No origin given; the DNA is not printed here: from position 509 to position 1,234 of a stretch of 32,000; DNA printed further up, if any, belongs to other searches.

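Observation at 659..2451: Candidate type III secretion chaperone plus class-3 lipase effector pair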

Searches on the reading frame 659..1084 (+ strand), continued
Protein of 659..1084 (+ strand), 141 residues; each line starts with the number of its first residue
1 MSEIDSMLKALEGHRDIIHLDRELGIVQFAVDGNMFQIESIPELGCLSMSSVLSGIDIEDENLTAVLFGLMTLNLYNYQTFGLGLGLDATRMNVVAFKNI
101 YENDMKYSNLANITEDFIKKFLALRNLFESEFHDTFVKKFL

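Call 69: find_encoding_contigs(protein=P0024, flank=10000, max_places=3)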
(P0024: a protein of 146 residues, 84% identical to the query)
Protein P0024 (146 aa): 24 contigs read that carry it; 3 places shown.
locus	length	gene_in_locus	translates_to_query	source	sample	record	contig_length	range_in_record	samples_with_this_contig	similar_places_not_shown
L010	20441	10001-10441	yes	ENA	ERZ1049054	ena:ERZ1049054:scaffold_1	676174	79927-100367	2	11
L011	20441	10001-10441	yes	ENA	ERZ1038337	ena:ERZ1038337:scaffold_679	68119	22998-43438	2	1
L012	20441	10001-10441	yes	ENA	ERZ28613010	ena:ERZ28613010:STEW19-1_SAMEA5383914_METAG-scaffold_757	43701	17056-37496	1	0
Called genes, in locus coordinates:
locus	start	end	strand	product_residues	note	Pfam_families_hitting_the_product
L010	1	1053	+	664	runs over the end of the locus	PF00456:Transketolase_N, PF13292:DXP_synthase_N (weak), PF02779:Transket_pyr, PF02780:Transketolase_C, PF22613:Transketolase_C_1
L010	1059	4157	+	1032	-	-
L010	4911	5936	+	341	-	PF05496:RuvB_N, PF00004:AAA, PF07728:AAA_5 (weak), PF17864:AAA_lid_4, PF05491:WHD_RuvB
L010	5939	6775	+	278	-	PF03167:UDG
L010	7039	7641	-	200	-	-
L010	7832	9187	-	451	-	PF00919:UPF0004, PF04055:Radical_SAM, PF01938:TRAM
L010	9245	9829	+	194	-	PF02075:RuvC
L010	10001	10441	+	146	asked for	PF05932:CesT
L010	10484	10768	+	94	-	-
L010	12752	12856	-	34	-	-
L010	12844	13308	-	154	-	PF03652:RuvX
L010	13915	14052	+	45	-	-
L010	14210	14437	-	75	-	-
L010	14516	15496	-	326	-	-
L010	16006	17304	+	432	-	PF03222:Trp_Tyr_perm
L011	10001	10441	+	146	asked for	PF05932:CesT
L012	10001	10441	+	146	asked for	PF05932:CesT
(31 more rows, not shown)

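Call 70: find_encoding_contigs(protein=P0030, flank=10000, max_places=2)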
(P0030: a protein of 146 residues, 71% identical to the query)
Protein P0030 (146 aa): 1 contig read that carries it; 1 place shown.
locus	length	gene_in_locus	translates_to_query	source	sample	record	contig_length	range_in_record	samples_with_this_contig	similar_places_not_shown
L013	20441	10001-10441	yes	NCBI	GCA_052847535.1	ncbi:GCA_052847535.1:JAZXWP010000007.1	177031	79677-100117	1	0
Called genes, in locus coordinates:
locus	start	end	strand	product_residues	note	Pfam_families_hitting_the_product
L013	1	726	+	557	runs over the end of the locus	-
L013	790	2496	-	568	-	PF00501:AMP-binding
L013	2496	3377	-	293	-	PF00702:Hydrolase, PF13419:HAD_2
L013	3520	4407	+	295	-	PF06325:PrmA, PF03602:Cons_hypoth95 (weak), PF05175:MTS, PF13649:Methyltransf_25 (faint)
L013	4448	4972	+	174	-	-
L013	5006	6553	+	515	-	-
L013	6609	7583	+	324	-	PF01073:3Beta_HSD, PF01370:Epimerase, PF02719:Polysacc_synt_2 (weak), PF04321:RmlD_sub_bind, PF16363:GDP_Man_Dehyd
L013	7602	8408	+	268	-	-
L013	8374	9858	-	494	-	PF02386:TrkH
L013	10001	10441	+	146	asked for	PF05932:CesT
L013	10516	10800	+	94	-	-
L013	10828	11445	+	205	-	PF09835:DUF2062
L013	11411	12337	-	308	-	PF01745:IPT (weak), PF13238:AAA_18 (faint), PF01715:IPPT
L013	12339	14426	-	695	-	-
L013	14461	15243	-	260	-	PF01458:SUFBD_core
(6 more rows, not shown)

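Call 74: list_cluster_members(proteins=[P0024, P0029, P0030, P0015, P0018])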
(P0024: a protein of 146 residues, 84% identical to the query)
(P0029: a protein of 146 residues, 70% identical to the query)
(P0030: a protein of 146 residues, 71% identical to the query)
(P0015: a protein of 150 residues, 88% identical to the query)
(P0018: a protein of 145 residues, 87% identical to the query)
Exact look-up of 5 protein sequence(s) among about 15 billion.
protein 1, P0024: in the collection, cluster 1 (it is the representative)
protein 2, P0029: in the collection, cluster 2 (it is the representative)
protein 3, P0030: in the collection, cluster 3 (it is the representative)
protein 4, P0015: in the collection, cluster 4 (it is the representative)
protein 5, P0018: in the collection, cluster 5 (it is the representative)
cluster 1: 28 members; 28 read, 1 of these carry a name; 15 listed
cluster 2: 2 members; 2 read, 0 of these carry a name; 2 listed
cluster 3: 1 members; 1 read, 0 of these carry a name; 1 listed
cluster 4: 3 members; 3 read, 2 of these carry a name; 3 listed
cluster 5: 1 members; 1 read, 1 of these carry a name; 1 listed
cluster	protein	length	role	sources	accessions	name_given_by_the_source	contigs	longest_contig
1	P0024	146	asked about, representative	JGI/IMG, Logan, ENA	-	hypothetical protein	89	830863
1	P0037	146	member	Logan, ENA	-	-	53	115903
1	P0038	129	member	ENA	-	-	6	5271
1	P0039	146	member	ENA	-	-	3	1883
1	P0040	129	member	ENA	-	-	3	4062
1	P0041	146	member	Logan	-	-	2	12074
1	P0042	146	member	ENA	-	-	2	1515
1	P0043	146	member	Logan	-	-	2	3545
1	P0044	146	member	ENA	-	-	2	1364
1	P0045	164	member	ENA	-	-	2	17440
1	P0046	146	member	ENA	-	-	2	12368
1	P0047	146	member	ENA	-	-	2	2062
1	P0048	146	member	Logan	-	-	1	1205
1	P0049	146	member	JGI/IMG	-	-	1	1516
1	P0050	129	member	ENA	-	-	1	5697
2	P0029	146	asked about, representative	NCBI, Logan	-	-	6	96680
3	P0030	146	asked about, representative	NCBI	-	-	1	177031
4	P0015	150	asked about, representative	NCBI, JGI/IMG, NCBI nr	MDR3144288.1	MAG: type III secretion system chaperone [Puniceicoccales bacterium] | hypothetical protein | type III secretion system chaperone [Puniceicoccales bacterium]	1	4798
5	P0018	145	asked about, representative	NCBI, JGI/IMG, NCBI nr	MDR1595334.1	MAG: type III secretion system chaperone [Puniceicoccales bacterium] | hypothetical protein | type III secretion system chaperone [Puniceicoccales bacterium]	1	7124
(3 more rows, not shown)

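Call 89: fold_search(model_id=the predicted structure, library=pdb)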
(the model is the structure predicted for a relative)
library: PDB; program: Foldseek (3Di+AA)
matches with E <= 10: 108; with E <= 0.001: 0
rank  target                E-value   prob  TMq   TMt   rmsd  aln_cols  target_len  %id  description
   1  7jmn_N                1.5e+00  0.09  0.23  0.17  14.0       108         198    9  Tail module of Mediator complex (released 2021-03-03)
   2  7mq8_LR               1.6e+00  0.07  0.18  0.04  16.9       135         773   10  Cryo-EM structure of the human SSU processome, state pre-A1 (released 2021-09-22)
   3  8a0k_A                2.0e+00  0.10  0.21  0.16  13.4        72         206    8  crystal structure of the kinetoplastid kinetochore protein Trypanosoma brucei KKT3 Divergent Polo-Box domain (released 2022-06-15)
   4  9jqq_B                2.7e+00  0.05  0.18  0.09  38.7       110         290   15  Cryo-EM structure of the HMBPP-primed BTN3A1-BTN3A2-BTN2A1 complex (released 2025-06-18)
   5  6rd4_7                2.7e+00  0.04  0.20  0.16  22.9       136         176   13  CryoEM structure of Polytomella F-ATP synthase, Full dimer, composite map (released 2019-07-03)
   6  8a0k_D                2.8e+00  0.08  0.20  0.15  13.5        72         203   10  crystal structure of the kinetoplastid kinetochore protein Trypanosoma brucei KKT3 Divergent Polo-Box domain (released 2022-06-15)
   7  3zqs_A                3.0e+00  0.11  0.26  0.21  13.1       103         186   10  Human FANCL central domain (released 2011-07-20)
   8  6zhi_D                3.0e+00  0.06  0.25  0.18  20.2       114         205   10  Structure of the Plasmodium falciparum Hsp70-x substrate binding domain in complex with hydrophobic peptide (released 2020-09-09)
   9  2bsi_A                3.4e+00  0.08  0.20  0.24  13.1       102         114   17  Crystal structure of the type III secretion chaperone SycT from Yersinia enterocolitica (crystal form 1) (released 2005-09-26)
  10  1nrj_A                3.4e+00  0.08  0.32  0.31  15.2       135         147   17  Signal Recognition Particle Receptor Beta-Subunit in Complex with the SRX Domain from the Alpha-Subunit (released 2003-03-25)
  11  8yab_D                3.6e+00  0.20  0.23  0.09   5.0        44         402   11  AP5 complex bound to SPG11-SPG15 (released 2025-03-26)
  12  1usy_C                3.6e+00  0.03  0.20  0.12  16.1       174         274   12  ATP phosphoribosyl transferase (HisG:HisZ) complex from Thermotoga maritima (released 2004-12-15)
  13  1mg2_A                3.8e+00  0.18  0.20  0.08   2.3        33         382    3  MUTATION OF ALPHA PHE55 OF METHYLAMINE DEHYDROGENASE ALTERS THE REORGANIZATION ENERGY AND ELECTRONIC COUPLING FOR ITS  (released 2002-12-11)
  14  5iy6_P                3.8e+00  0.11  0.24  0.19   9.2        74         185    9  Human holo-PIC in the closed state (released 2016-05-18)
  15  3mea_A                4.3e+00  0.06  0.15  0.13   3.7        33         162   18  Crystal structure of the SGF29 in complex with H3K4me3 (released 2010-04-28)
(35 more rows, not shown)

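Call 92: search_protein_families(library=pfam, proteins=[L003:10448-13102:+], max_evalue=0.01)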
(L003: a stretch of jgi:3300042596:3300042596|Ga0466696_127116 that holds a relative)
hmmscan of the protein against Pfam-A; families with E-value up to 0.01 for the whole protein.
L003:10448-13102:+ (884 aa): 8 families
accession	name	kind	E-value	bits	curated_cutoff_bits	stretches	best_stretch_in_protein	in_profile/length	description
PF01764.32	Lipase_3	-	2e-08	34.6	22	1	756-777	62-83/140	Lipase (class 3)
PF05728.18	UPF0227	-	9.3e-08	32.6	21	1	752-790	54-92/187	Uncharacterised protein family (UPF0227)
PF12697.13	Abhydrolase_6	-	6.2e-07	30.7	26.3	0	747-800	55-100/217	Alpha/beta hydrolase family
PF09752.15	ABHD18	-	1.9e-06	27.7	21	0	377-409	173-204/351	Alpha/beta hydrolase domain containing 18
PF12695.13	Abhydrolase_5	-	0.00016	21.9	27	0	361-399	39-76/164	Alpha/beta hydrolase family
PF20408.4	Abhydrolase_11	-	0.00042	20.5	27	0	754-785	73-104/193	Alpha/beta hydrolase domain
PF00561.26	Abhydrolase_1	-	0.001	19.2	25.8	0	749-777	61-89/245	alpha/beta hydrolase fold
PF12146.15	Hydrolase_4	-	0.0042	16.8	27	0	737-776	56-95/239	Serine aminopeptidase, S33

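Call 95: find_encoding_contigs(protein=P0032, flank=10000, max_places=2)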
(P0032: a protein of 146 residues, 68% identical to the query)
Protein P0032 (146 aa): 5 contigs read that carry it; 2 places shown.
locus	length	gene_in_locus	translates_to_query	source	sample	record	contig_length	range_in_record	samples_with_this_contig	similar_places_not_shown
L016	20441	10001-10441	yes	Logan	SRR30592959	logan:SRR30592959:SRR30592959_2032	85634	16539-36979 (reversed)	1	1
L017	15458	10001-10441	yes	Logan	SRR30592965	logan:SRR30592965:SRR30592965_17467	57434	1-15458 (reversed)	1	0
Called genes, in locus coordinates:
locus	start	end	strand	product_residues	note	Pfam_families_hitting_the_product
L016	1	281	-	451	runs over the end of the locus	PF02881:SRP54_N, PF06414:Zeta_toxin (weak), PF00448:SRP54, PF01656:CbiA (weak), PF13207:AAA_17 (weak), PF13401:AAA_22 (weak), PF02978:SRP_SPB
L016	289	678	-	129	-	PF01648:ACPS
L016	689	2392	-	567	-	PF00501:AMP-binding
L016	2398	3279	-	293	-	PF00702:Hydrolase, PF13419:HAD_2 (weak)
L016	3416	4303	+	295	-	PF06325:PrmA, PF03602:Cons_hypoth95, PF05175:MTS, PF08242:Methyltransf_12 (faint), PF13649:Methyltransf_25 (faint), PF13847:Methyltransf_31 (weak)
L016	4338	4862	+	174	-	-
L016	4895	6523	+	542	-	-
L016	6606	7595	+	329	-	PF01073:3Beta_HSD, PF01370:Epimerase, PF02719:Polysacc_synt_2, PF04321:RmlD_sub_bind, PF16363:GDP_Man_Dehyd, PF13460:NAD_binding_10 (weak)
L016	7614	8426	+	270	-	-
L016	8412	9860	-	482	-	PF02386:TrkH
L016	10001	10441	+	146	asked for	PF05932:CesT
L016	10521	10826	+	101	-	-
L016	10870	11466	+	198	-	PF09835:DUF2062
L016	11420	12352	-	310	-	PF01745:IPT (faint), PF01715:IPPT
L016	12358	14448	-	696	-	-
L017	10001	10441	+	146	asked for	PF05932:CesT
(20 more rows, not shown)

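Call 96: find_encoding_contigs(protein=P0033, flank=10000, max_places=2)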
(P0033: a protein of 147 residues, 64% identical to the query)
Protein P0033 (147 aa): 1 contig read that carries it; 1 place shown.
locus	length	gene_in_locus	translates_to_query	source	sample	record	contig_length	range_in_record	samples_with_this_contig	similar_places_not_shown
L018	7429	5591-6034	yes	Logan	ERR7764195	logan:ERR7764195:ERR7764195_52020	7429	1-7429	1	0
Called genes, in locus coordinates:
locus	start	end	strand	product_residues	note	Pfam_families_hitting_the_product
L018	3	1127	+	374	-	?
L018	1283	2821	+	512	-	PF13145:Rotamase_2 (weak)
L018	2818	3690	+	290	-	PF00701:DHDPS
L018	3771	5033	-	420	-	PF10502:Peptidase_S26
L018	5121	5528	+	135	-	PF07681:DoxX (weak)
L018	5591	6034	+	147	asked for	PF05932:CesT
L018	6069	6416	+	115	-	-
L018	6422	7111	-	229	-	PF01476:LysM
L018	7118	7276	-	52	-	-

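Call 101: search_protein_families(library=ncbifam, proteins=[P0002, P0004, P0003, P0010, L006:2566-3012:+], max_evalue=1)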
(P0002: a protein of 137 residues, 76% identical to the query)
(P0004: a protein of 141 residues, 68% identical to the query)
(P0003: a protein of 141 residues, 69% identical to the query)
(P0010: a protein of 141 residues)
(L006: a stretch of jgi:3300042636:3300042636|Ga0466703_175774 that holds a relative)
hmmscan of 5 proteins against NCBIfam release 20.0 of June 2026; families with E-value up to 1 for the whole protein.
P0002 (137 aa): 0 families

P0004 (141 aa): 0 families

P0003 (141 aa): 0 families

P0010 (141 aa): 1 family
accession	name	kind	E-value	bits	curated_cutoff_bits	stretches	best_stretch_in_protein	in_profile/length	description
NF010004.0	PRK13477.1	equivalog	0.0054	15.2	524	1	49-122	47-119/514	bifunctional pantoate--beta-alanine ligase/(d)CMP kinase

L006:2566-3012:+ (148 aa): 1 family
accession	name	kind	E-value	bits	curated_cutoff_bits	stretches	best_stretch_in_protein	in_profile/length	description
NF011857.0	PRK15329.1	equivalog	4.4e-10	39.5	99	1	10-137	5-129/138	chaperone SicP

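Call 105: find_encoding_contigs(protein=P0013, flank=10000, max_places=3)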
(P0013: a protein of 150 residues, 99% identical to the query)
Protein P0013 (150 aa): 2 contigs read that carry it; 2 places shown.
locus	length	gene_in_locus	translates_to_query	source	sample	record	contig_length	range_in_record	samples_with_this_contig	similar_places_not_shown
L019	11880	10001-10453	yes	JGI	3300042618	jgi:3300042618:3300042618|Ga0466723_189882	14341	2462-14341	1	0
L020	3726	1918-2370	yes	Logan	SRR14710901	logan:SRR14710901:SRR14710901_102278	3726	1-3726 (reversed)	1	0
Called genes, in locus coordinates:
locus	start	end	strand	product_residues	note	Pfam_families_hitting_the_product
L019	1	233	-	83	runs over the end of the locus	PF01649:Ribosomal_S20p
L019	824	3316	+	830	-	PF02518:HATPase_c, PF00204:DNA_gyraseB, PF01751:Toprim, PF00986:DNA_gyraseB_C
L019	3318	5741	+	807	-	PF00521:DNA_topoisoIV, PF03989:DNA_gyraseA_C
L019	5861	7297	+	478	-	-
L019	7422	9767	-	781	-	PF13491:FtsK_4TM, PF17854:FtsK_alpha, PF01580:FtsK_SpoIIIE, PF09397:FtsK_gamma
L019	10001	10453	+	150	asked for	PF05932:CesT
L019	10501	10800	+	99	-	-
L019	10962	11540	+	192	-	PF09835:DUF2062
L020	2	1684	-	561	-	?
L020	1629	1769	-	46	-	-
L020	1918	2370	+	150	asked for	PF05932:CesT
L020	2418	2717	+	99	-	-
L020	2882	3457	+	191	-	PF09835:DUF2062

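Call 106: find_encoding_contigs(protein=P0020, flank=10000, max_places=2)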
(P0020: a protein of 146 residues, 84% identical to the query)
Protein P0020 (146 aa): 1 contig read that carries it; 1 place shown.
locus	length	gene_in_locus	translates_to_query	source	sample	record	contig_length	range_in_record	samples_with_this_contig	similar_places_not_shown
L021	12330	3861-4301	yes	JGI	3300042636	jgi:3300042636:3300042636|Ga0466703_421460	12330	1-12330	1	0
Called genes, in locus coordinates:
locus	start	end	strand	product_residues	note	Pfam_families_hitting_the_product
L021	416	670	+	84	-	PF00312:Ribosomal_S15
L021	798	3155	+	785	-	PF01138:RNase_PH, PF03725:RNase_PH_C, PF03726:PNPase, PF01138:RNase_PH, PF00013:KH_1, PF00575:S1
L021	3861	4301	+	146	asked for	PF05932:CesT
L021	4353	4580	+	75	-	-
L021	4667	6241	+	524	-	PF00005:ABC_tran, PF02463:SMC_N (faint), PF13175:AAA_15 (faint), PF13191:AAA_16 (faint), PF13476:AAA_23 (faint), PF13555:AAA_29 (faint), PF13304:AAA_21 (weak), PF00005:ABC_tran, +5 more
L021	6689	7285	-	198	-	PF01196:Ribosomal_L17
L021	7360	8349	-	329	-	PF01193:RNA_pol_L, PF01000:RNA_pol_A_bac, PF03118:RNA_pol_A_CTD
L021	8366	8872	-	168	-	PF00163:Ribosomal_S4, PF01479:S4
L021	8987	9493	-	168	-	PF00411:Ribosomal_S11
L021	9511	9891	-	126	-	PF00416:Ribosomal_S13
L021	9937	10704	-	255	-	PF00557:Peptidase_M24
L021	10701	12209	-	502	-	PF00344:SecY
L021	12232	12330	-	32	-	?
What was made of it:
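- The Pfam lists of two further loci (about 27 kb; calls 105, 106) also show none.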
